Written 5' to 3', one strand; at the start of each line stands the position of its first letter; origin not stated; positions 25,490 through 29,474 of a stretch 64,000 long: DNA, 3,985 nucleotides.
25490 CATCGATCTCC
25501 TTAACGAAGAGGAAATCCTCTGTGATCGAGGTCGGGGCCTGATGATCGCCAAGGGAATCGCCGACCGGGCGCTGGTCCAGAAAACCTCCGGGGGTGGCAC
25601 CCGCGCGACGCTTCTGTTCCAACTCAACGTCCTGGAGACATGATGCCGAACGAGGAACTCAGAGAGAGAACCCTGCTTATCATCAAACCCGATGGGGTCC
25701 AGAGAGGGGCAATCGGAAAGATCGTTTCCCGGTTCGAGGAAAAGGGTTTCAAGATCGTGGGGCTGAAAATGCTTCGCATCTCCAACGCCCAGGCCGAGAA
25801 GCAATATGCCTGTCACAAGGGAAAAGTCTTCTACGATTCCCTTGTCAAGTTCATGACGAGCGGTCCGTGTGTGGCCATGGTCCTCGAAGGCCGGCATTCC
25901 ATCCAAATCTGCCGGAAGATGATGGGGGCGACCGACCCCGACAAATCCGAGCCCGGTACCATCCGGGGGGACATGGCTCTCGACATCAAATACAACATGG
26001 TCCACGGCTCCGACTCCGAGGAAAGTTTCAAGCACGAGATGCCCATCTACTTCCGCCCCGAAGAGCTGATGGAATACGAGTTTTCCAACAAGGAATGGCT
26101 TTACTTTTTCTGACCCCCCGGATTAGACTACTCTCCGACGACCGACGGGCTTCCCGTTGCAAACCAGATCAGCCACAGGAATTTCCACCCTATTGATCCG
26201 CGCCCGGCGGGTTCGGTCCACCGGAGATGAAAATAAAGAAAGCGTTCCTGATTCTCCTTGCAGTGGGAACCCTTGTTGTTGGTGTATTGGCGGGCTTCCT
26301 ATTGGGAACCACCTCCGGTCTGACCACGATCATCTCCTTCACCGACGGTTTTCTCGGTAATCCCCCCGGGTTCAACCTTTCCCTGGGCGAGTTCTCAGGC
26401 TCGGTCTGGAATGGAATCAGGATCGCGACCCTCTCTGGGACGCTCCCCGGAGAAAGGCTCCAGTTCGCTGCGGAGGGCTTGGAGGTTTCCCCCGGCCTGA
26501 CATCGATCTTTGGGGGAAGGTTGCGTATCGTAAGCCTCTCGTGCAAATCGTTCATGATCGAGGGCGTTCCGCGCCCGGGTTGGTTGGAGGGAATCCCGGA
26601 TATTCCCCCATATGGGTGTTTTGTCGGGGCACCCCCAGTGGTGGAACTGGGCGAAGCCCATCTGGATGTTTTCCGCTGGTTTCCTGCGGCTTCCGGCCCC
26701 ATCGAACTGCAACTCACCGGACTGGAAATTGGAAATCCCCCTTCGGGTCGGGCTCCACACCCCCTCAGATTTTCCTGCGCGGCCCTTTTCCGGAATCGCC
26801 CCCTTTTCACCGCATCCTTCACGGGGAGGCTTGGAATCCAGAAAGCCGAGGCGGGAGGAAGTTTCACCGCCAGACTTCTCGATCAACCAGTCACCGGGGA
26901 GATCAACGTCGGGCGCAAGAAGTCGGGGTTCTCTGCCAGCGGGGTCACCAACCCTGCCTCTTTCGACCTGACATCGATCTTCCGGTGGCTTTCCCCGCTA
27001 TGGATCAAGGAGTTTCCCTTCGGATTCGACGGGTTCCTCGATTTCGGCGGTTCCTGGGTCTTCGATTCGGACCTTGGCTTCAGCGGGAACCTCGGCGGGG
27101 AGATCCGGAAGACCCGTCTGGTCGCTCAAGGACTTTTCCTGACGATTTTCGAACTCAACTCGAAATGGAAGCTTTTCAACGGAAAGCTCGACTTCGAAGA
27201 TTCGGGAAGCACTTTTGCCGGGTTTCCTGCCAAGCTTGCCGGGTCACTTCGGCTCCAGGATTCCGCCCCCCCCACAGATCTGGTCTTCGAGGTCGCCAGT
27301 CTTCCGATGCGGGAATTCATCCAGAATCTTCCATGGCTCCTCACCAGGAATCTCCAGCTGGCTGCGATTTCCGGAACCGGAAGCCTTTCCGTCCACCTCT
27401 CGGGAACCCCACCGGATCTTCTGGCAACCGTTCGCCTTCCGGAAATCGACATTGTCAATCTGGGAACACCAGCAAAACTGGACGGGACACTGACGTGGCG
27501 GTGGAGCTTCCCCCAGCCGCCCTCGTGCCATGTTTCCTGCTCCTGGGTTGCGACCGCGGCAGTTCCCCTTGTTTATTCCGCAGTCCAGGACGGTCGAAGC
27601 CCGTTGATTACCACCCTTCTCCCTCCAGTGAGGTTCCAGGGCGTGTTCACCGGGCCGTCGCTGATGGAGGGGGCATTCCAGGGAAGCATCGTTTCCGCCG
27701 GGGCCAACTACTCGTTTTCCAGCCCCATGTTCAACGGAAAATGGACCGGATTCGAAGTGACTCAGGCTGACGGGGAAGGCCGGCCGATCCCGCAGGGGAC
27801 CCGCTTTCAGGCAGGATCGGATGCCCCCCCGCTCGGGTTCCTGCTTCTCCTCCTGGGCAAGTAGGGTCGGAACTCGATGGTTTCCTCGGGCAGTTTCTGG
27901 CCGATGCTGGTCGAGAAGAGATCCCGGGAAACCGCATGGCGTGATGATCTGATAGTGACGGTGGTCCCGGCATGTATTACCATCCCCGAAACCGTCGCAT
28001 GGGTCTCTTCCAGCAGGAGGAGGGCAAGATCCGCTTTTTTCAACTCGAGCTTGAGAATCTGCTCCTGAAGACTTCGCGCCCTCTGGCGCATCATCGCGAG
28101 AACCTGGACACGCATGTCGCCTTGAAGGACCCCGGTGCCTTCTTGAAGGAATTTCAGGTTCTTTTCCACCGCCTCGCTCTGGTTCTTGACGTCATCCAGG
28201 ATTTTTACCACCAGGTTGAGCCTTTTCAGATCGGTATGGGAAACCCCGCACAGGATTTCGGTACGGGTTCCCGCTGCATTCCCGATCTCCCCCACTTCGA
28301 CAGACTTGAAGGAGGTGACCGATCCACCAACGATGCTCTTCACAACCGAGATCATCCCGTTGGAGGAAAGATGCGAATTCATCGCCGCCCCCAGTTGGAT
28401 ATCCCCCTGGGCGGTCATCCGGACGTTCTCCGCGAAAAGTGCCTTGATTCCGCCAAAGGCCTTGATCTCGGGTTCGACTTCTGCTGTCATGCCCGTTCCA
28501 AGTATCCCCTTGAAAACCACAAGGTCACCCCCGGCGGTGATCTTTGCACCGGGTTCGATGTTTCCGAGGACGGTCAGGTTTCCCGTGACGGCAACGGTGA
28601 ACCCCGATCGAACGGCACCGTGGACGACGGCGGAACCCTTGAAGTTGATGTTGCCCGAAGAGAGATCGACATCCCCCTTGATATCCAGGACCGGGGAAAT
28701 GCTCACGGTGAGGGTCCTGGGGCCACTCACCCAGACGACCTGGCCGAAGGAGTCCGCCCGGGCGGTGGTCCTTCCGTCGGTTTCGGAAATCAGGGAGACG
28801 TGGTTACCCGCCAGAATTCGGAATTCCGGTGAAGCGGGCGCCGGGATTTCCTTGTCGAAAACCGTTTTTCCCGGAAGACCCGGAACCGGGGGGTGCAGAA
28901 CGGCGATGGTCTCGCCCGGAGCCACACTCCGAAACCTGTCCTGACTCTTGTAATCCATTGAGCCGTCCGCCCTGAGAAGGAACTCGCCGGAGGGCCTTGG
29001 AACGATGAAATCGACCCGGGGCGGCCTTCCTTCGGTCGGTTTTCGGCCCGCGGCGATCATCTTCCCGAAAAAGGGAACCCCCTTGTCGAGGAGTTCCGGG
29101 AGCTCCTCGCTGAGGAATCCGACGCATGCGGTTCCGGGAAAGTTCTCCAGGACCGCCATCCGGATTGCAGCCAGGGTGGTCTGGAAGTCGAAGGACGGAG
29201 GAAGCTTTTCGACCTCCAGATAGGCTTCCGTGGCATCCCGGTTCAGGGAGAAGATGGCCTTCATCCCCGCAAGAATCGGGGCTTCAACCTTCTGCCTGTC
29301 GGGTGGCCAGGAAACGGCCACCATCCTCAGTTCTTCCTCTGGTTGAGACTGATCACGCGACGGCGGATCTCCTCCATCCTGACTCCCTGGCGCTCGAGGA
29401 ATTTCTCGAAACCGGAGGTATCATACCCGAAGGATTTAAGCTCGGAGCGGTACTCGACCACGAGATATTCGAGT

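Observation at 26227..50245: Candidate cell-surface/toxin accessory island between ndk and the V-ATPase operon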

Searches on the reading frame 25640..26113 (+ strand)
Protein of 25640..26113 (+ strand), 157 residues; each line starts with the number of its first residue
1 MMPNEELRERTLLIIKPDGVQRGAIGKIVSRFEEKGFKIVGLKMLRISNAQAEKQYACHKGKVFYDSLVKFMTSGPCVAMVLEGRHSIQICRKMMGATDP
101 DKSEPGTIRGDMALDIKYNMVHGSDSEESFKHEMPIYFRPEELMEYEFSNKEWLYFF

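Call 5: search_protein_families(library=pfam, proteins=[window:25640-26113:+], max_evalue=0.01)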
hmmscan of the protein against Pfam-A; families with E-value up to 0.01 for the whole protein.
window:25640-26113:+ (157 aa): 1 family
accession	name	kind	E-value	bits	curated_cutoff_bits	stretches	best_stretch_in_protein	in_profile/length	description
PF00334.24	NDK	-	1.7e-55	187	27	1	9-142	1-134/135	Nucleoside diphosphate kinase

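Call 7: find_encoding_contigs(protein=window:25640-26113:+, flank=10000, max_places=10)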
Protein window:25640-26113:+ (157 aa): no gene with exactly this product is on record in the collection.

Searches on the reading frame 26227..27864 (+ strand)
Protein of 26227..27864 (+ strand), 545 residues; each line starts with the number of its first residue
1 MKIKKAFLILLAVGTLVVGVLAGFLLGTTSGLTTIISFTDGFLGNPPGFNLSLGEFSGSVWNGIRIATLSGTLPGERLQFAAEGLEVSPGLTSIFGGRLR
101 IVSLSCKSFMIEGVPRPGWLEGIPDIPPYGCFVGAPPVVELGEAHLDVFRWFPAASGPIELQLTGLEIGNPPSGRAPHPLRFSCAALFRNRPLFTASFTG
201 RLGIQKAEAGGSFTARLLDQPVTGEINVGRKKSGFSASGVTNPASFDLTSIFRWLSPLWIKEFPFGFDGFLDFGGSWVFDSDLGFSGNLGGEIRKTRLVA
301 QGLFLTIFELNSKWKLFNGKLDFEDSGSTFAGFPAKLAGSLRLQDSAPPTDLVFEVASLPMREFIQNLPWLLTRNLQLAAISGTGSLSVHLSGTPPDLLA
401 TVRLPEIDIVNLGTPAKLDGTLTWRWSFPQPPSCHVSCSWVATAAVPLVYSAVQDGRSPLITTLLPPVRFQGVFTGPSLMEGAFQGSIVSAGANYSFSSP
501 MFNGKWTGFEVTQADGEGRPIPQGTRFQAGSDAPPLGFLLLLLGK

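Call 5: search_protein_families(library=pfam, proteins=[window:26227-27864:+], max_evalue=0.01)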
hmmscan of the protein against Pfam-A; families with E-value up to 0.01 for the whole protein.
window:26227-27864:+ (545 aa): 0 families

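Call 35: search_protein_families(library=pfam, proteins=[window:26227-27864:+], max_evalue=5)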
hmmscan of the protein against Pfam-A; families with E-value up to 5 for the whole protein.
window:26227-27864:+ (545 aa): 0 families

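Call 41: search_protein_families(library=ncbifam, proteins=[window:26227-27864:+], max_evalue=0.01)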
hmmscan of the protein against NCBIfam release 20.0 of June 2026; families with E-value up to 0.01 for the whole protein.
window:26227-27864:+ (545 aa): 0 families

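Call 42: search_protein_families(library=padloc, proteins=[window:26227-27864:+], max_evalue=0.01)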
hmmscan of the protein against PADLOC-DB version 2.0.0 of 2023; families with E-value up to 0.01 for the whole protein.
window:26227-27864:+ (545 aa): 0 families

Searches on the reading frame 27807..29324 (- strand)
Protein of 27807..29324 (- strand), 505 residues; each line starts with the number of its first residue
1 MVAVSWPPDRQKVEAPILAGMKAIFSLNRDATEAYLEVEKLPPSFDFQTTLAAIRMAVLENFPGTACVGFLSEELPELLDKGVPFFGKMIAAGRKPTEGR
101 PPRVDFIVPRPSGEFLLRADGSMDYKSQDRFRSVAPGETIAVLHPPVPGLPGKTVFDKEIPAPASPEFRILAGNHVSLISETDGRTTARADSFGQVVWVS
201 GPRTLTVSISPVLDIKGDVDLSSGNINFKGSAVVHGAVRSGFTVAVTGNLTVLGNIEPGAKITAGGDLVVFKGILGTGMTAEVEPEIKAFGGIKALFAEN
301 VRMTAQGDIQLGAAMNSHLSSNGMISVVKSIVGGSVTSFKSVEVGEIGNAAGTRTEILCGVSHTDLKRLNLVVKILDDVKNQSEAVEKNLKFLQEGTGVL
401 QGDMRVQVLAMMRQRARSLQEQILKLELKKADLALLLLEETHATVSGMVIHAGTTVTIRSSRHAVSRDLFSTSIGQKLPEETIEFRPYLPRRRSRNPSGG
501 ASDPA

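Call 5: search_protein_families(library=pfam, proteins=[window:27807-29324:-], max_evalue=0.01)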
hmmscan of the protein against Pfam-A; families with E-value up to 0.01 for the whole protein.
window:27807-29324:- (505 aa): 3 families
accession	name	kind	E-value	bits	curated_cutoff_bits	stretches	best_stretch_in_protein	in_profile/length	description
PF03961.19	FapA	-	1.3e-46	159.9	31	1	211-468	1-259/272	Flagellar Assembly Protein A beta solenoid domain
PF20250.3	FapA_N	-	1.7e-17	63.8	27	1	72-198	45-175/178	Flagellar Assembly Protein A N-terminal region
PF03775.22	MinC_C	-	3.8e-08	33.7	33.2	1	234-277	2-45/102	Septum formation inhibitor MinC, C-terminal domain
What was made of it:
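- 27807..29324 (-): FapA/DUF342 protein. Core gene. Pfam FapA E 1.3e-46 and FapA_N E 1.7e-17 (call 5).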

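Call 11: find_related_loci(query=window:27807-29324:-, collection=genome_contigs, flank=10000)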
Query window:27807-29324:- (505 aa) in genome_contigs; peptide patterns used: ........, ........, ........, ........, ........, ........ (x = any residue, [..] = any of these).
121 stretches matched a pattern; 3 encode a relative of the query (tblastn E <= 1e-3); 3 distinct loci.
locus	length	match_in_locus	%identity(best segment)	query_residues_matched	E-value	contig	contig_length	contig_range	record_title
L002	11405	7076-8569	45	18-505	9e-125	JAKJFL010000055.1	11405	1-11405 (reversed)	MAG: Candidatus Riflebacteria bacterium isolate UR.bin127 UR_contig_16431, whole genome shotgun sequence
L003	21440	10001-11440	45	18-497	3e-124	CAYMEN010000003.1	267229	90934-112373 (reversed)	MAG TPA_asm: uncultured bacterium isolate SRP263991_co7_86 genome assembly, contig: NODE_11_length_267229_cov_11.062525,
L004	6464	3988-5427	45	18-497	2e-122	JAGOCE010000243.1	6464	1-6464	Candidatus Ozemobacteraceae bacterium isolate Go_SlDig_bin_287 Go_SlDig_38912_length_6464_cov_7.149598, whole genome sho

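Call 41: search_protein_families(library=ncbifam, proteins=[window:27807-29324:-], max_evalue=0.01)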
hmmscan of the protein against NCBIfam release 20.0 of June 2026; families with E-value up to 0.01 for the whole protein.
window:27807-29324:- (505 aa): 7 families
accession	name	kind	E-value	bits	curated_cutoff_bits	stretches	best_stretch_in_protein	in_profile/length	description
NF010598.0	PRK13992.1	equivalog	4.9e-08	32.6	183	1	230-280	97-150/205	septum site-determining protein MinC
TIGR01222.1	minC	equivalog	1.4e-06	28.3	95.25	1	232-274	122-165/226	septum site-determining protein MinC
NF001772.0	PRK00513.1-3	equivalog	9.2e-06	25.4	271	1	233-304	104-174/226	septum site-determining protein MinC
NF001775.0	PRK00513.1-6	equivalog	2e-05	24.3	292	1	234-277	104-147/210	septum site-determining protein MinC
NF001819.0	PRK00556.1-3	equivalog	3.4e-05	23.4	273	1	233-276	97-140/197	septum site-determining protein MinC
NF001779.0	PRK00513.2-5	equivalog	0.0002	20.9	486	1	235-276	143-184/250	septum site-determining protein MinC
NF001778.0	PRK00513.2-4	equivalog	0.00037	19.9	315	1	234-273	156-195/266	septum site-determining protein MinC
